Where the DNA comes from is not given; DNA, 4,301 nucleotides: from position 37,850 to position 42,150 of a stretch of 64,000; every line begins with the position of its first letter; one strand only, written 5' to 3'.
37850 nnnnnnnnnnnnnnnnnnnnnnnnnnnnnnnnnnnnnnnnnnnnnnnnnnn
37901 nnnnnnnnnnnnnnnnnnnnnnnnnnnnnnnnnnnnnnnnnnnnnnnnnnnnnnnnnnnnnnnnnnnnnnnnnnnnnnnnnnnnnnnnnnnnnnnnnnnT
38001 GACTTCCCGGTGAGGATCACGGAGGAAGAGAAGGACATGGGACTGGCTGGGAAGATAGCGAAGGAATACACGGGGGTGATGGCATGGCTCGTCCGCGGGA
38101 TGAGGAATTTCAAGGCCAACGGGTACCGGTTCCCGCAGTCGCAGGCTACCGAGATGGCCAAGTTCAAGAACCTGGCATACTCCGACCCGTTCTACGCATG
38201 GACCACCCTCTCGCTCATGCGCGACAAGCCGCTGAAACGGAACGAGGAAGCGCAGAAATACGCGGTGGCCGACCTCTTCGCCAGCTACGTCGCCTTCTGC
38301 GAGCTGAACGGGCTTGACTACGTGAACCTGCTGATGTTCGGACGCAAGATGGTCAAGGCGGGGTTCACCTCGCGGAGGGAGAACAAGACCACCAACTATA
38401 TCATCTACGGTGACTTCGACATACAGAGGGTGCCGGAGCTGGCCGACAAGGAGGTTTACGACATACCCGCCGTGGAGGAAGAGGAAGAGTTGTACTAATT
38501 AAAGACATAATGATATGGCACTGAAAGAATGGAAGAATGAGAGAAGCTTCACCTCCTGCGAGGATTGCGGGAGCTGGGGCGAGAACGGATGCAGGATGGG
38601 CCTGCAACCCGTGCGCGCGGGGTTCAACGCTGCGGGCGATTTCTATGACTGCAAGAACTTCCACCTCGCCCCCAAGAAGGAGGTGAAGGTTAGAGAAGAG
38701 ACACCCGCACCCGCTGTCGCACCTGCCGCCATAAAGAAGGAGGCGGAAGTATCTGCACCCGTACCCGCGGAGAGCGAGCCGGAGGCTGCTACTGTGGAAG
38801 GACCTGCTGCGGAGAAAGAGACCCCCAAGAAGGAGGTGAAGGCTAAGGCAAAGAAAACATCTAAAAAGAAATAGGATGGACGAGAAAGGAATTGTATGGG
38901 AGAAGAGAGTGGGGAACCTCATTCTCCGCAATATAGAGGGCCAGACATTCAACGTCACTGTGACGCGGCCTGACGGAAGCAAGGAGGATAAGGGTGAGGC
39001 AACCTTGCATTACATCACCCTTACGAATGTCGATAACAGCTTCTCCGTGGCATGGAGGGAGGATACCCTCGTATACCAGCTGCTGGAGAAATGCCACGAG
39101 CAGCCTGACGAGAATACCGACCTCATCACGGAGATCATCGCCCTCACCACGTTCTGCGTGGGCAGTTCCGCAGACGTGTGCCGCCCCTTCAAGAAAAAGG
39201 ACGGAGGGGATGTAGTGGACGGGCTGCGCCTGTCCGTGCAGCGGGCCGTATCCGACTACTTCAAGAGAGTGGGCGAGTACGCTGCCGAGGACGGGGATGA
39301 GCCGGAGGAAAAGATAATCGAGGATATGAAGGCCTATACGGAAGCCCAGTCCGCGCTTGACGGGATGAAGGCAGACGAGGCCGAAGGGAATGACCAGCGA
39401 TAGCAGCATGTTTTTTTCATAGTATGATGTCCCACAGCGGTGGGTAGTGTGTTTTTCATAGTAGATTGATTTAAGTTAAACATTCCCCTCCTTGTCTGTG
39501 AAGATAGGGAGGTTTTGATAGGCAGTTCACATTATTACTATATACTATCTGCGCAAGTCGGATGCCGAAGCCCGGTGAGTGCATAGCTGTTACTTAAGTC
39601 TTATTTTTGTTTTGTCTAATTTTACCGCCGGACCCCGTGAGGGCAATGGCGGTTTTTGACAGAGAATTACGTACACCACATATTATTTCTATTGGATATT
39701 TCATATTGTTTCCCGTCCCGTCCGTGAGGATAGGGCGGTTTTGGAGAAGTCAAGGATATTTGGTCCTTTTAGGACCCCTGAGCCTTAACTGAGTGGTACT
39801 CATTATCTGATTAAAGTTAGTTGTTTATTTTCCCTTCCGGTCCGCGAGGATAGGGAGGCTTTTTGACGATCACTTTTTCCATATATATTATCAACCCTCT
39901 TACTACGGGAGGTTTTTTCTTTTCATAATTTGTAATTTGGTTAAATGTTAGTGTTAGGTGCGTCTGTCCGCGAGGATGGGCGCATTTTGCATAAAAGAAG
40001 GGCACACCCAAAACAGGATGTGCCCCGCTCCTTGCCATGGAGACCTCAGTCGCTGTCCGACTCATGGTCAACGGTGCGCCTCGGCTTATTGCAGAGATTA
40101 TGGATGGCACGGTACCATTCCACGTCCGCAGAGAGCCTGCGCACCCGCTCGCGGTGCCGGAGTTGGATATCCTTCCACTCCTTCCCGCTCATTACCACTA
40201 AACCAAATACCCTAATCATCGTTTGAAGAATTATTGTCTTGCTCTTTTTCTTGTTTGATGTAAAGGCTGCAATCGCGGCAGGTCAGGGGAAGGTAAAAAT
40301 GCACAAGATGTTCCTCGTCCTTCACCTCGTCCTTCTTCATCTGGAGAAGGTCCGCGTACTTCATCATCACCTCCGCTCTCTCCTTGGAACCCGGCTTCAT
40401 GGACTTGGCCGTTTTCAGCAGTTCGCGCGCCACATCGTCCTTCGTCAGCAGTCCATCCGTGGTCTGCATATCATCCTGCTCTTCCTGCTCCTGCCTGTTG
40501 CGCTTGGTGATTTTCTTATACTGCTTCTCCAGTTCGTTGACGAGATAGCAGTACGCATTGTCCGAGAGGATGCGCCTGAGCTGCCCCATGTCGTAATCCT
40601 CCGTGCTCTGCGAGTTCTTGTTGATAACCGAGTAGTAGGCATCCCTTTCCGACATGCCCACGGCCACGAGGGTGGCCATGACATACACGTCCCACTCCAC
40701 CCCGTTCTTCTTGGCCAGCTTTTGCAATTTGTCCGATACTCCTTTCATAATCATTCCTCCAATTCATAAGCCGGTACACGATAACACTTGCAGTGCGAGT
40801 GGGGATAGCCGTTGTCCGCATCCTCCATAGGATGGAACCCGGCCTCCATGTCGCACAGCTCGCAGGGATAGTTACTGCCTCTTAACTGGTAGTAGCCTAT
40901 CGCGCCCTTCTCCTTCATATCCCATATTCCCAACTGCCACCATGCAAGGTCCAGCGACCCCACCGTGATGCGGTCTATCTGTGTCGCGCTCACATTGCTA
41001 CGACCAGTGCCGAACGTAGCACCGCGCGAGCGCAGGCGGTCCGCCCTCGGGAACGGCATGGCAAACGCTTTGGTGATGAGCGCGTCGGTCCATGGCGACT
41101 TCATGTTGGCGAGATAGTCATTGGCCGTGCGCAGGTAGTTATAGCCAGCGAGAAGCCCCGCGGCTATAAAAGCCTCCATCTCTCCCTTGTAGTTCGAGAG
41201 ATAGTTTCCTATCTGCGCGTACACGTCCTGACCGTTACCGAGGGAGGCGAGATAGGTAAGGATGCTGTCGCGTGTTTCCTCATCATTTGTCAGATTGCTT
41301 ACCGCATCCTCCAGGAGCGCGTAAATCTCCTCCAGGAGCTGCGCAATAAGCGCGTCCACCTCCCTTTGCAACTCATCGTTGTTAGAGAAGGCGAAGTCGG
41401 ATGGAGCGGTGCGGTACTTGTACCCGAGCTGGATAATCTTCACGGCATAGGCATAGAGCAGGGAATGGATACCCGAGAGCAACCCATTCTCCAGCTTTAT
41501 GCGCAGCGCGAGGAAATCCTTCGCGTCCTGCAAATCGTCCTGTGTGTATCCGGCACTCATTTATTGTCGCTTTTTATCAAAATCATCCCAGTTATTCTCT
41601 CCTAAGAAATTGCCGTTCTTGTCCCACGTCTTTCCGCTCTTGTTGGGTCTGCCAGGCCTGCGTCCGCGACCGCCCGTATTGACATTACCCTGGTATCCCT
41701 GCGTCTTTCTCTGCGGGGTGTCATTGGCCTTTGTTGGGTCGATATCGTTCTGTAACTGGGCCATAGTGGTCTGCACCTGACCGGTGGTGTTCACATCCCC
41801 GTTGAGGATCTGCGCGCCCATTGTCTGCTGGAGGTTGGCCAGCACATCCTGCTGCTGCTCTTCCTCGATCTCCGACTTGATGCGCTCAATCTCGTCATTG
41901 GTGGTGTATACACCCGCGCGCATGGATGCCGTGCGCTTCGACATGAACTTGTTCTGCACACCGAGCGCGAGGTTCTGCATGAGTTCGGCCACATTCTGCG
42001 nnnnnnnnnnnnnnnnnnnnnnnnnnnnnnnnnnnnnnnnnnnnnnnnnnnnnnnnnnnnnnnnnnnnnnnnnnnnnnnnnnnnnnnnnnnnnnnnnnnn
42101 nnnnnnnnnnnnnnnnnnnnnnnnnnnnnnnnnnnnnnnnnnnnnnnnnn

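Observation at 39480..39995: Five to six tandem copies of a conserved 40-nt hairpin-U element (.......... core) where two operons converge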

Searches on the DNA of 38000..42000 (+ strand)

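Call 7: search_dna_similar(query=window:38000-42000:+, collection=phages, mode=distant)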
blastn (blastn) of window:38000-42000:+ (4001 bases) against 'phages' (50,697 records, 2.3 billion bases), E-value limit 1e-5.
No match.
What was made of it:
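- Tried and rejected: blastn of 38000-42000 against 50,697 phage records found no match (call 7).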

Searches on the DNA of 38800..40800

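Call 4: search_rna_families(source=window, start=38800, end=40800, threshold=evalue, max_evalue=10, show_alignments=3)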
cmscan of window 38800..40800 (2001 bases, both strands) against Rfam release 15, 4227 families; matches with E-value up to 10: 12.
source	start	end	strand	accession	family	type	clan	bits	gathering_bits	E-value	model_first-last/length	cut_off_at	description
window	39449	39610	+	RF04182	GibS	Gene; sRNA;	-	30.3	115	0.11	1-142/142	no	GibS sRNA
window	39449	39521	+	RF04319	BTncRNA_FopS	Gene; sRNA;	-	28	56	0.14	1-71/71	no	Bacteroidetes FopS (family of paralogous sRNAs)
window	39907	40003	+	RF03043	Prevotella-2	Gene; sRNA;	-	22.6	72.1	3.4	1-116/116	no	Prevotella-2 RNA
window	38806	38877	-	RF00519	suhB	Gene; sRNA;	CL00108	18.6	41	0.87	1-77/77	no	Makes More Granules Regulator RNA (mmgR)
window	39803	39922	+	RF00444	PrrF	Gene; sRNA;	-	17.3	90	7.9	1-150/150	no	PrrF RNA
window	39491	39662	+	RF01983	Pinc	Gene; lncRNA;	-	16.9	60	7.8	1-154/154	no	Pregnancy induced noncoding RNA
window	40346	40374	-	RF00323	snoR79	Gene; snRNA; snoRNA; CD-box;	-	16.2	80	8.1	1-65/65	no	Small nucleolar RNA R79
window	39571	39741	+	RF02453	ncr952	Gene; sRNA;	-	14.5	100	3.8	1-143/143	no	Bacillus sRNA ncr952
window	38863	38933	+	RF00516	ylbH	Cis-reg; leader;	-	14.2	50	6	1-122/122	no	ylbH leader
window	40349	40404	-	RF01134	sR30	Gene; snRNA; snoRNA; CD-box;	-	13.4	38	2.8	1-57/57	no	Small nucleolar RNA sR30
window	39396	39515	+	RF02453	ncr952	Gene; sRNA;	-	13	100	9.3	1-143/143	no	Bacillus sRNA ncr952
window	38936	38999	-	RF01973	H19_2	Gene; lncRNA;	-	12.4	50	5.5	1-69/69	no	H19 conserved region 2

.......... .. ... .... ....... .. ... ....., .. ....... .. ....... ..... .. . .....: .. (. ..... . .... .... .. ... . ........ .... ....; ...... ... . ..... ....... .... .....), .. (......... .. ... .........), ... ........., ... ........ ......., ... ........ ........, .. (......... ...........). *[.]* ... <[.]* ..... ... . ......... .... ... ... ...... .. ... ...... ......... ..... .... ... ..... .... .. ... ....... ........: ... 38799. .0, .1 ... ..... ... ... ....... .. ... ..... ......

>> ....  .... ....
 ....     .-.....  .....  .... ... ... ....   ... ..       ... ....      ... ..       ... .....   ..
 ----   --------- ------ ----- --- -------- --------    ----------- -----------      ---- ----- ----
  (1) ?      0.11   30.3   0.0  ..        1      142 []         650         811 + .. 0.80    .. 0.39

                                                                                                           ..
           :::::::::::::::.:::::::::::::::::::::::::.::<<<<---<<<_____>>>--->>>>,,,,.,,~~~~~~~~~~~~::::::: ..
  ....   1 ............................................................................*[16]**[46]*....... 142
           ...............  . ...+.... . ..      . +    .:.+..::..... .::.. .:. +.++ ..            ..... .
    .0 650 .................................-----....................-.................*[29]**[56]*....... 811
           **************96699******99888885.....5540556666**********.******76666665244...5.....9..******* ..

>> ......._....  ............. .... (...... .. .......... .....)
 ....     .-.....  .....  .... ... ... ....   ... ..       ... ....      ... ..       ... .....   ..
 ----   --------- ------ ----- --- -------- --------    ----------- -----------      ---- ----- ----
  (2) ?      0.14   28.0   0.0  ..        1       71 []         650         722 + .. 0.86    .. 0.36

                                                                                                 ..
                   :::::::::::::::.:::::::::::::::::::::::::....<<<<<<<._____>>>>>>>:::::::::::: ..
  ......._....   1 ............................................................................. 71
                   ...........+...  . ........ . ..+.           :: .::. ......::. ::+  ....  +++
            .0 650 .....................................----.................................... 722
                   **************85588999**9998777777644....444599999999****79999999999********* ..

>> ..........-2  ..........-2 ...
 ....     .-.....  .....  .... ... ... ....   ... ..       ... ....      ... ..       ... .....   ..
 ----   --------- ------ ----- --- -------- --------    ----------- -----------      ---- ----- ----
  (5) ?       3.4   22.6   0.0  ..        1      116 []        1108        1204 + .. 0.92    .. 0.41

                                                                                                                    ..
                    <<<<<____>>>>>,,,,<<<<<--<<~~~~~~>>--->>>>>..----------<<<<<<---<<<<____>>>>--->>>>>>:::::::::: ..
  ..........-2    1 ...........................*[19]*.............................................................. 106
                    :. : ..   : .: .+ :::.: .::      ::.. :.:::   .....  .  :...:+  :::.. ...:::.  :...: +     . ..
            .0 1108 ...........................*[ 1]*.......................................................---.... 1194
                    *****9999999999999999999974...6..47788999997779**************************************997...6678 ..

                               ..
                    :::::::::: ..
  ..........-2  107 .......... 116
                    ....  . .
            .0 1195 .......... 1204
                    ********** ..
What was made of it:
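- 39449..39517 (+): Unit B, a FopS/GibS-like module: R1 seed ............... (39449-39463), an unstructured AU-rich stretch, hairpin h1 (39487-39512, 11 bp, GUGA loop), then UUUU. cmscan GibS 30.3 bits and FopS 28.0 bits, both starting at 39449 (call 4).
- On FopS / GibS sRNA family (RF04319 / RF04182): Unit B scores 28.0 bits for FopS (cut-off 56) and 30.3 bits for GibS (cut-off 115) (call 4). 39449-39463 is identical to the GibS consensus at positions 1-15 (call 4).
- Closest known: FopS and GibS small RNAs of Bacteroides. Different: The scores are below Rfam's gathering thresholds (call 4).
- The first 15 nt are identical to the GibS consensus (call 4). Rfam gathering scores are not reached: 28 against 56 for FopS, and 30 against 115 for GibS (call 4).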

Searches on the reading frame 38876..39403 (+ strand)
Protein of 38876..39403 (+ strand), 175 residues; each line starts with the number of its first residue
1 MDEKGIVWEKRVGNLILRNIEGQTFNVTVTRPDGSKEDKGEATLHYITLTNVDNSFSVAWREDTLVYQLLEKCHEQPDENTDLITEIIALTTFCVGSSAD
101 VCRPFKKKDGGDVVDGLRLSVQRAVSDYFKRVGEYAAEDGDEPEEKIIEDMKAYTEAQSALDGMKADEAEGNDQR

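Call 12: search_protein_families(library=phrogs, proteins=[window:38876-39403:+], max_evalue=0.001)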
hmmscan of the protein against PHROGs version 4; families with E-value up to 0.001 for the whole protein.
window:38876-39403:+ (175 aa): 0 families

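Call 13: search_protein_families(library=pfam, proteins=[window:38876-39403:+], max_evalue=0.01)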
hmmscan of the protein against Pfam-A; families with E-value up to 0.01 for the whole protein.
window:38876-39403:+ (175 aa): 0 families

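Call 14: find_related_loci(query=window:38876-39403:+, collection=viral_contigs, flank=4000)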
Query window:38876-39403:+ (175 aa) in viral_contigs; peptide patterns used: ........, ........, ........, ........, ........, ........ (x = any residue, [..] = any of these).
47 stretches matched a pattern, but none encodes a relative of the query by tblastn (E <= 1e-3).

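Call 34: find_homologous_proteins(query=window:38876-39403:+, max_evalue=0.00001)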
Query window:38876-39403:+ (175 aa): 3 proteins with E <= 0.00001 among 106 candidates.
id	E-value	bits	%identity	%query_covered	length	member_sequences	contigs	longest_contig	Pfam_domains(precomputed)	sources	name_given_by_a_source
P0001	6.2e-111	386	98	100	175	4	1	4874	-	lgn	-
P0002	9.2e-57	209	63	96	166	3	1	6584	-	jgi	jgi:hypothetical protein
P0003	2.7e-54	201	54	95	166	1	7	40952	-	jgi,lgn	jgi:hypothetical protein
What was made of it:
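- Tried and rejected: Only three proteins in the 5.8-billion-protein set are related (call 34).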

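Call 35: find_encoding_contigs(protein=P0001, flank=4000, max_places=6)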
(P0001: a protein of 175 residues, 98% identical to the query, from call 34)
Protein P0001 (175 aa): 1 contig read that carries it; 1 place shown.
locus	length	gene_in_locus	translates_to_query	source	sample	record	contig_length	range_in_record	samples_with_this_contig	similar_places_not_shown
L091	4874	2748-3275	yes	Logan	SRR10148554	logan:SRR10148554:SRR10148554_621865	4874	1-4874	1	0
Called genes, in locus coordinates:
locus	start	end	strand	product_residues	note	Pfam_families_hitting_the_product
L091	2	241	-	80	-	?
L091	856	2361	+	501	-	PF08706:D5_N, PF19263:DUF5906 (weak)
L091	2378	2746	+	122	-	-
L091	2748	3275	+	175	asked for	-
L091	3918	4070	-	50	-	-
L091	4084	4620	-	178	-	-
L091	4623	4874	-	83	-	?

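Call 36: find_encoding_contigs(protein=P0003, flank=4000, max_places=8)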
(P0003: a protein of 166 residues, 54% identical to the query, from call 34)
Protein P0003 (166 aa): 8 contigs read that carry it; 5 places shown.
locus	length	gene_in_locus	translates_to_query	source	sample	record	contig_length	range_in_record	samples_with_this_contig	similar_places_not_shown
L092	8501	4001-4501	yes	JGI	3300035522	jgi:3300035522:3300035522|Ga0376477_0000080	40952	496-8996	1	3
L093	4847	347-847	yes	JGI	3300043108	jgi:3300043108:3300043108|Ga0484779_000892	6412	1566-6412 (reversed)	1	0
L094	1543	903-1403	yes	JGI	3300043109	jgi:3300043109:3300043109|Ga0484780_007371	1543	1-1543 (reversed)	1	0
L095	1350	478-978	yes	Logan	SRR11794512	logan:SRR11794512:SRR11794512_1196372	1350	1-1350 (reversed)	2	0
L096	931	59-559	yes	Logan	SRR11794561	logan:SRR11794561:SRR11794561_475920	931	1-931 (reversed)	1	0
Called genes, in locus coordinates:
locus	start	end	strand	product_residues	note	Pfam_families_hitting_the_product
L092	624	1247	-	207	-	-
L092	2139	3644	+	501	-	PF08706:D5_N, PF19263:DUF5906 (weak)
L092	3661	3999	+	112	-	-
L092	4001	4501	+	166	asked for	-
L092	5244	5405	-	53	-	-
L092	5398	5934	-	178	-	-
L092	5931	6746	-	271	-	-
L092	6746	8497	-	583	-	PF05133:SPP1_portal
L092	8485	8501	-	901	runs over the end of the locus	PF14528:LAGLIDADG_3, PF03237:Terminase_6N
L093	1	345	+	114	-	?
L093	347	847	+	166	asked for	-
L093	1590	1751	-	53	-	-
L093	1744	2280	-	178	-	-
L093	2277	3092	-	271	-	-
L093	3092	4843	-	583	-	PF05133:SPP1_portal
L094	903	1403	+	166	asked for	-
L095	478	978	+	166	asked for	-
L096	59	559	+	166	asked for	-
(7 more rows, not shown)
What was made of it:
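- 38876..39403 (+): Last ORF (175 aa, unknown function) of the + strand primase operon. The array begins 3 nt after its stop codon. Homologues sit at the same position in relatives (calls 35, 36).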

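Call 61: find_related_loci(query=A3, collection=metagenome_contigs, flank=3000)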
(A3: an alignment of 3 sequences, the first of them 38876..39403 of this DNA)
Query A3 (175 aa) in metagenome_contigs; peptide patterns used: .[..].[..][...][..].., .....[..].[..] (x = any residue, [..] = any of these).
197 stretches matched a pattern, but none encodes a relative of the query by tblastn (E <= 1e-3).
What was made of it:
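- Tried and rejected: Protein-guided locus searches with the 175-aa ORF found nothing in viral contigs (call 14) or in metagenomes (call 61).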

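Call 70: search_protein_families(library=phrogs, proteins=[window:38876-39403:+], max_evalue=1)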
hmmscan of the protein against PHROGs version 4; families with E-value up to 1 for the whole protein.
window:38876-39403:+ (175 aa): 2 families
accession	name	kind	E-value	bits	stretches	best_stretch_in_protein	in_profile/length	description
phrog_10977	-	unknown function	0.055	14.6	1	113-170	19-74/106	-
phrog_28664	-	unknown function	0.07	14.1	1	64-168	27-123/155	-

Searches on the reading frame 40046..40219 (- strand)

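Call 70: search_protein_families(library=phrogs, proteins=[window:40046-40219:-], max_evalue=1)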
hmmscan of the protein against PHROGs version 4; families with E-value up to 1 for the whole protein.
window:40046-40219:- (57 aa): 1 family
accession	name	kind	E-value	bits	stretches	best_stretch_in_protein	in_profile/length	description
phrog_14816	-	unknown function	0.058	14.5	1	23-41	7-25/89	-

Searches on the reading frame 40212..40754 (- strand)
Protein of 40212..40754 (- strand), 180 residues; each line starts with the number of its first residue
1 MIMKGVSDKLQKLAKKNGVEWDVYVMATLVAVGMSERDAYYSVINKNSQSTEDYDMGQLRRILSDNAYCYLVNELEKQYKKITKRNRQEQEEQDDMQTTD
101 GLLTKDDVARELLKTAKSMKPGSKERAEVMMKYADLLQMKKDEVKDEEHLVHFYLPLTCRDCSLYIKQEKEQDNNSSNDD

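Call 12: search_protein_families(library=phrogs, proteins=[window:40212-40754:-], max_evalue=0.001)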
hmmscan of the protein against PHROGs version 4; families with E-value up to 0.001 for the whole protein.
window:40212-40754:- (180 aa): 0 families

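Call 13: search_protein_families(library=pfam, proteins=[window:40212-40754:-], max_evalue=0.01)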
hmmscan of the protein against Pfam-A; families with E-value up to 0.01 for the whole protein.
window:40212-40754:- (180 aa): 0 families

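Call 70: search_protein_families(library=phrogs, proteins=[window:40212-40754:-], max_evalue=1)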
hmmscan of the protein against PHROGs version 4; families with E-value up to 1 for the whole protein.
window:40212-40754:- (180 aa): 2 families
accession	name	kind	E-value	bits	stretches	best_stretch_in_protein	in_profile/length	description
phrog_15124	-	unknown function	0.0052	17.7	1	53-164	35-147/251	-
phrog_4863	-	unknown function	0.074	14.1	1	66-88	33-55/59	-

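Call 71: search_solved_structures(query=window:40212-40754:-, max_evalue=1)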
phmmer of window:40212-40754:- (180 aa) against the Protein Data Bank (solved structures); distinct sequences matched with E-value up to 1: 9.
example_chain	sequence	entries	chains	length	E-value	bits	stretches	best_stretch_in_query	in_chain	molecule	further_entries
4lx1_A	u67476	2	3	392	0.35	14.3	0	110-155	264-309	Unconventional myosin-Va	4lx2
6ku0_A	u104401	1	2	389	0.35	14.3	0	110-155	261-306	Unconventional myosin-Va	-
4lli_A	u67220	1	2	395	0.36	14.2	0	110-154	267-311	Unconventional myosin-Va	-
5jcy_A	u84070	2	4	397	0.36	14.2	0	110-154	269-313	Unconventional myosin-Va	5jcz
4kp3_A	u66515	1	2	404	0.37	14.2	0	110-154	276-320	Unconventional myosin-Va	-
4j5l_A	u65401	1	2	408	0.39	14.1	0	110-154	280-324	Unconventional myosin-Va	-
3wb8_A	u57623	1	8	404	0.4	14.1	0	110-154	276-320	Unconventional myosin-Va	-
3ecp_A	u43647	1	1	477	0.55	13.6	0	56-143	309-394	Tn5 transposase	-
1muh_A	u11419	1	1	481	0.56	13.6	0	56-143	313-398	Tn5 transposase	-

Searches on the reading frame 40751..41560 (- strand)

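Call 12: search_protein_families(library=phrogs, proteins=[window:40751-41560:-], max_evalue=0.001)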
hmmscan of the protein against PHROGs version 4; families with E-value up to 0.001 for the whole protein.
window:40751-41560:- (269 aa): 0 families

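Call 13: search_protein_families(library=pfam, proteins=[window:40751-41560:-], max_evalue=0.01)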
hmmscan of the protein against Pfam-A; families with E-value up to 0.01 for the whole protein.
window:40751-41560:- (269 aa): 0 families

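Call 70: search_protein_families(library=phrogs, proteins=[window:40751-41560:-], max_evalue=1)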
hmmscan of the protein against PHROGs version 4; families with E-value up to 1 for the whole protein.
window:40751-41560:- (269 aa): 3 families
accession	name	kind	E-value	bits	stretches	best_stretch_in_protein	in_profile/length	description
phrog_7625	-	head and packaging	0.0076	16.2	0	54-90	41-77/504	head morphogenesis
phrog_5162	-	unknown function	0.03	14.9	1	61-100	145-184/201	-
phrog_1657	-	head and packaging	0.24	11.7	0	236-264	264-298/337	head morphogenesis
